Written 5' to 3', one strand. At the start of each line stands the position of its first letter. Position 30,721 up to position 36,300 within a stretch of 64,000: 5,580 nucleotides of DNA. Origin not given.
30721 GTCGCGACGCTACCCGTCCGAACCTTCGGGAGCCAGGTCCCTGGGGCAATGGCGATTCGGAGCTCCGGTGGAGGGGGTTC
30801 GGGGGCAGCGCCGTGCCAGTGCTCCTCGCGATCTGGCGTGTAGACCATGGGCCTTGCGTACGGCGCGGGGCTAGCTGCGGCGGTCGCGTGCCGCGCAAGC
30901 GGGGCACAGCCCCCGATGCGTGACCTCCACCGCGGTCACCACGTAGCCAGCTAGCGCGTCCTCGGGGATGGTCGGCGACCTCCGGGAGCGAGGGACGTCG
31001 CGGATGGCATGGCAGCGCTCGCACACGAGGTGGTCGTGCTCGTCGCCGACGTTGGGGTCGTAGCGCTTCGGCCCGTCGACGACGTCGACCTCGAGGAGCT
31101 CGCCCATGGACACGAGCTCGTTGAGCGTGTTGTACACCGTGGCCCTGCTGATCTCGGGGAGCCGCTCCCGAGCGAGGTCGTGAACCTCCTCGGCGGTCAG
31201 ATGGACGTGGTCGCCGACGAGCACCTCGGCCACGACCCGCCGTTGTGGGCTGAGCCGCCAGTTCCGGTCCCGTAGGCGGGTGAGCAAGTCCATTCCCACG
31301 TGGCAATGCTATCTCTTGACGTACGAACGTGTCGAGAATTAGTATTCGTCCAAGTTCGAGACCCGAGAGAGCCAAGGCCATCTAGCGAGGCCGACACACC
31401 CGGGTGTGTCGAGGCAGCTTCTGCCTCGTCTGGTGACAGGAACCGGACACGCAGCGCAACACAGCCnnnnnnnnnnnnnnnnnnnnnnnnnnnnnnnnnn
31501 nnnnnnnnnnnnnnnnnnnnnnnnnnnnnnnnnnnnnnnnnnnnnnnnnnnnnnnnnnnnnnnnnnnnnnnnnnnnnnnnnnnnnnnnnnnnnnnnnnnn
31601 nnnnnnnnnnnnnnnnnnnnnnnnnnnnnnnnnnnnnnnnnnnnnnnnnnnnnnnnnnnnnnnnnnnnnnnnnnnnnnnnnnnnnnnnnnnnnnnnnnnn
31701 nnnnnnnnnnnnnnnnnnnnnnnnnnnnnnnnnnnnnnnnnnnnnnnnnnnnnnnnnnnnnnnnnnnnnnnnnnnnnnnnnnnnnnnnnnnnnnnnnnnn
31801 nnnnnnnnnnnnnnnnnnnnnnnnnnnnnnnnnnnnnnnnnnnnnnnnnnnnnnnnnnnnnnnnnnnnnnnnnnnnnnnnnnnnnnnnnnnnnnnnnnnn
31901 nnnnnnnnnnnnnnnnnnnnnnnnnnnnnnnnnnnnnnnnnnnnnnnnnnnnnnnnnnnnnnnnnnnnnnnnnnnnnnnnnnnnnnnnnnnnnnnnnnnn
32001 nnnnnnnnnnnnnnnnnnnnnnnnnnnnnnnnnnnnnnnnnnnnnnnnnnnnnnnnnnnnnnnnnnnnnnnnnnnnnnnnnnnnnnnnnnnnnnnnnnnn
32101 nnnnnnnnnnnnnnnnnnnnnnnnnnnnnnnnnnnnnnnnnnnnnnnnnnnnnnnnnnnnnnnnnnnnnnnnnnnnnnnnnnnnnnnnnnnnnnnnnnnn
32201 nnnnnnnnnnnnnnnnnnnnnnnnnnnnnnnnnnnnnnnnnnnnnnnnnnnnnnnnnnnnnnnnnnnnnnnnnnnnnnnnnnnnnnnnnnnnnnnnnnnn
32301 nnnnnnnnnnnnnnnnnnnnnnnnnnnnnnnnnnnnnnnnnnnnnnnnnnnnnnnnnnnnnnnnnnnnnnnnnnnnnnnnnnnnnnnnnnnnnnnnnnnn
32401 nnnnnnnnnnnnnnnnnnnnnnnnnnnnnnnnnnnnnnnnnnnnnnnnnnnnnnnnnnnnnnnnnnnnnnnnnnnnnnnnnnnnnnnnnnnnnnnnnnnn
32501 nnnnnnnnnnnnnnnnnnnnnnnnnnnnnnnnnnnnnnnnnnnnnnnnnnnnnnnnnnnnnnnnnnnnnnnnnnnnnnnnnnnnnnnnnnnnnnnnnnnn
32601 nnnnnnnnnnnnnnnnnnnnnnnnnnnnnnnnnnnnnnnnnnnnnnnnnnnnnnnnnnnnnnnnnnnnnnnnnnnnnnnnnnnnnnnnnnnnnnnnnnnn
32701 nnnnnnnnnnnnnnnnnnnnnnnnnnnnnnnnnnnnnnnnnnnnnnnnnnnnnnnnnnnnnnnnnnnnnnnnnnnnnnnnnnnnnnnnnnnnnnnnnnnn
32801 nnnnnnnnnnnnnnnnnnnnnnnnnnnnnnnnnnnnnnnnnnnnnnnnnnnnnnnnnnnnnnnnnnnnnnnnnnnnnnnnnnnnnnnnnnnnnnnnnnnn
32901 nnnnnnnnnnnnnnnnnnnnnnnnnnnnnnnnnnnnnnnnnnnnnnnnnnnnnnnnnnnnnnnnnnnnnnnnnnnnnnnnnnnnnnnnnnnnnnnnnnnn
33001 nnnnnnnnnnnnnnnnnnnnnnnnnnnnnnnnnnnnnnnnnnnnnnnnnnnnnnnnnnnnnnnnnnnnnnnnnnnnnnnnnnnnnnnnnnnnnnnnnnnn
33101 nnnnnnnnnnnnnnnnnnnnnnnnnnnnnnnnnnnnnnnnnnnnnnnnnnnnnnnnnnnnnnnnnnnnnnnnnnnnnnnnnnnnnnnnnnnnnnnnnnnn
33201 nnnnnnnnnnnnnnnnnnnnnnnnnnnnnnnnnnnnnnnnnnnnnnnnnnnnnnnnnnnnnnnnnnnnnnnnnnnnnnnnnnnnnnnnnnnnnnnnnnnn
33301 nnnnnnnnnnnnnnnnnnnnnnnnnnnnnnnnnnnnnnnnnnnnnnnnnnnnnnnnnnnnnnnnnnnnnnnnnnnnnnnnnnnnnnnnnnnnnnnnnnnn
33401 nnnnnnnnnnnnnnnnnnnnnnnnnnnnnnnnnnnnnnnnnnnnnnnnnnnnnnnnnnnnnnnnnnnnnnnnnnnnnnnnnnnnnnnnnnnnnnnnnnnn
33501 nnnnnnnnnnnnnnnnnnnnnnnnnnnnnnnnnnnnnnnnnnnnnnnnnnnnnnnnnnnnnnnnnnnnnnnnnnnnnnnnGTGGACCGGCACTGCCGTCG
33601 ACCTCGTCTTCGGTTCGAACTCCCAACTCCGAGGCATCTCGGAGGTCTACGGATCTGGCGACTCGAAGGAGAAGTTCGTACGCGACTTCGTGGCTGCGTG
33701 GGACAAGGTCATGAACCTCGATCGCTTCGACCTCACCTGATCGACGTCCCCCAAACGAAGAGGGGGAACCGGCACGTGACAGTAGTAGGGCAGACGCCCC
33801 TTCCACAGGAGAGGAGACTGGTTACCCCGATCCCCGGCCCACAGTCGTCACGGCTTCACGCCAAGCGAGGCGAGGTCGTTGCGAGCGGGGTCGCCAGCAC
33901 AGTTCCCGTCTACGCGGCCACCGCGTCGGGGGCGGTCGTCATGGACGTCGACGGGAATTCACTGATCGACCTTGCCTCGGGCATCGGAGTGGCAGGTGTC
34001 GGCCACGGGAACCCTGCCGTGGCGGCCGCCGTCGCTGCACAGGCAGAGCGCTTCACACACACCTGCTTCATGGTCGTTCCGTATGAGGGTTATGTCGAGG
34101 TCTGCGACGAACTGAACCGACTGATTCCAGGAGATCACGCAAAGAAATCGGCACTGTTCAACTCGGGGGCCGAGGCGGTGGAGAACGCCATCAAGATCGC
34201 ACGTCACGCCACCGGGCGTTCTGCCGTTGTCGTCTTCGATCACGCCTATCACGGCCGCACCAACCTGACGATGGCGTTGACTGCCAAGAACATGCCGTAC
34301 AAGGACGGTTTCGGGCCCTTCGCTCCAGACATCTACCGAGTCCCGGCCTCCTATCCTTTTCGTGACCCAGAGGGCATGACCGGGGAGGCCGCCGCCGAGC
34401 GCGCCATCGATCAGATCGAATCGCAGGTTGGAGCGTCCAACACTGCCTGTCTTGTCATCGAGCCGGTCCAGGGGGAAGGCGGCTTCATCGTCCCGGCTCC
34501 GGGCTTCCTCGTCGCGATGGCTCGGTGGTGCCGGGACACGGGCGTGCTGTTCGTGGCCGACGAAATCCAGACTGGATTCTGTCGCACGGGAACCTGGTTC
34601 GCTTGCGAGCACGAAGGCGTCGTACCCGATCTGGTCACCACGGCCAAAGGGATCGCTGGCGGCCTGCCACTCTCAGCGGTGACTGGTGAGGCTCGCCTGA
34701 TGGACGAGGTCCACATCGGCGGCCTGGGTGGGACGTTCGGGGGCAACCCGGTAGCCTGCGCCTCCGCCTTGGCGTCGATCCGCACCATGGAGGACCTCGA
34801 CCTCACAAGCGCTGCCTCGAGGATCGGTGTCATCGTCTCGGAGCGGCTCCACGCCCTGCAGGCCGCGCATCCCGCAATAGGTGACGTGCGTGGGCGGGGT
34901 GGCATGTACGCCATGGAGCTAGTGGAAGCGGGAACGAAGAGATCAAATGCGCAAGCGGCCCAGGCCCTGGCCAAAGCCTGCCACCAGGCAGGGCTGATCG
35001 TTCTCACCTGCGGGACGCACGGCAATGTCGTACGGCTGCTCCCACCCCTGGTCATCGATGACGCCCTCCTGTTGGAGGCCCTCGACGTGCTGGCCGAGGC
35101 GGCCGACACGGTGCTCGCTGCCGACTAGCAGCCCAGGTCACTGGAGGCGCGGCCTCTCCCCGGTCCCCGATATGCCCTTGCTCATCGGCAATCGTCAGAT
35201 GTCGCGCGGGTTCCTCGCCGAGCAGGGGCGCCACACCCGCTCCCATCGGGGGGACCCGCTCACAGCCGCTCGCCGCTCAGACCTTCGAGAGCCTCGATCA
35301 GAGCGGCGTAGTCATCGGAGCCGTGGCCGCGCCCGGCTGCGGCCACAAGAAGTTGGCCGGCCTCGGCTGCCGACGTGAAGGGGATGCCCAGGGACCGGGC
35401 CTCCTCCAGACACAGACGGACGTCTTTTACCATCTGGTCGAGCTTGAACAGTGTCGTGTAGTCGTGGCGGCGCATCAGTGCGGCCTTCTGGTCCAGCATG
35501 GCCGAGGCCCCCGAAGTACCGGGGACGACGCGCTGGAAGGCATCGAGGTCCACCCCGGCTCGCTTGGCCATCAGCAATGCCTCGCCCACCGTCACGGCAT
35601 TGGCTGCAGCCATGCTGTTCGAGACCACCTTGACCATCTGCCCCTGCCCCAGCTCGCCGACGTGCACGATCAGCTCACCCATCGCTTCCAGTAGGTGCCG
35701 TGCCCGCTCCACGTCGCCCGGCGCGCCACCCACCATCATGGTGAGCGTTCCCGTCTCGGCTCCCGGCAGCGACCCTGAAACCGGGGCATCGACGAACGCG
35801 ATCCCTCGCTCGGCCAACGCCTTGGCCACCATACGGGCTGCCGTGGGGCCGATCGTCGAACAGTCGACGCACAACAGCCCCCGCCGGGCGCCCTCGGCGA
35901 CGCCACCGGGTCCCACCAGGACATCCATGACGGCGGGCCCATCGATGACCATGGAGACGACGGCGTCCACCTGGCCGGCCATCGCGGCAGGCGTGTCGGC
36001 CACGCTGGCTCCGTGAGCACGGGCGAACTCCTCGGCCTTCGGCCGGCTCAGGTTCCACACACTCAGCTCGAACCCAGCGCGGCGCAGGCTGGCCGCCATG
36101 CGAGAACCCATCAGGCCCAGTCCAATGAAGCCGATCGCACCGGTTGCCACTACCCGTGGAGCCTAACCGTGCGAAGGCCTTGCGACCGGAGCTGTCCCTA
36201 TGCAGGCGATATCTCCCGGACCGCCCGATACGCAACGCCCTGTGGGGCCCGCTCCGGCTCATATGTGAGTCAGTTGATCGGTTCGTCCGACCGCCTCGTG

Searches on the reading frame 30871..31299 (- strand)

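Call 38: search_protein_families(library=pfam, proteins=[window:30871-31299:-], max_evalue=0.00001)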
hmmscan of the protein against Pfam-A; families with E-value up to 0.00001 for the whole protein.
window:30871-31299:- (142 aa): 1 family
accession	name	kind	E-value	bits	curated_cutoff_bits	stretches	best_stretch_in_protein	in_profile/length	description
PF01475.25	FUR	-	7.4e-23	81.4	23.1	1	12-103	2-94/121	Ferric uptake regulator family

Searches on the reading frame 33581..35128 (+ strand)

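Call 38: search_protein_families(library=pfam, proteins=[window:33581-35128:+], max_evalue=0.00001)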
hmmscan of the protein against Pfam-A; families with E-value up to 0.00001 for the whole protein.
window:33581-35128:+ (515 aa): 1 family
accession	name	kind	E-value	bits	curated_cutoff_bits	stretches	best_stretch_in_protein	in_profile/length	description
PF00202.27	Aminotran_3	-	1.8e-127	425.8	30.5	1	108-507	9-402/403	Aminotransferase class-III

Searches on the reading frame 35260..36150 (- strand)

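Call 7: search_protein_families(library=pfam, proteins=[window:35260-36150:-])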
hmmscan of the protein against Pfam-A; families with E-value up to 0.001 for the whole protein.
window:35260-36150:- (296 aa): 4 families
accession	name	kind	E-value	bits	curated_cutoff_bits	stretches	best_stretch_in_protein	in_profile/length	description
PF03446.21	NAD_binding_2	-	1.1e-46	159.2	21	1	6-165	2-161/161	NAD binding domain of 6-phosphogluconate dehydrogenase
PF14833.11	NAD_binding_11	-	3e-28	98.9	30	1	168-287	1-121/122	NAD-binding of NADP-dependent 3-hydroxyisobutyrate dehydrogenase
PF03807.23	F420_oxidored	-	3e-05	25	21.6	1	6-65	2-64/94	NADP oxidoreductase coenzyme F420-dependent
PF21761.2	RedAm-like_C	-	6.2e-05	23.7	27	1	190-289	25-126/127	NADPH-dependent reductive aminase-like, C-terminal domain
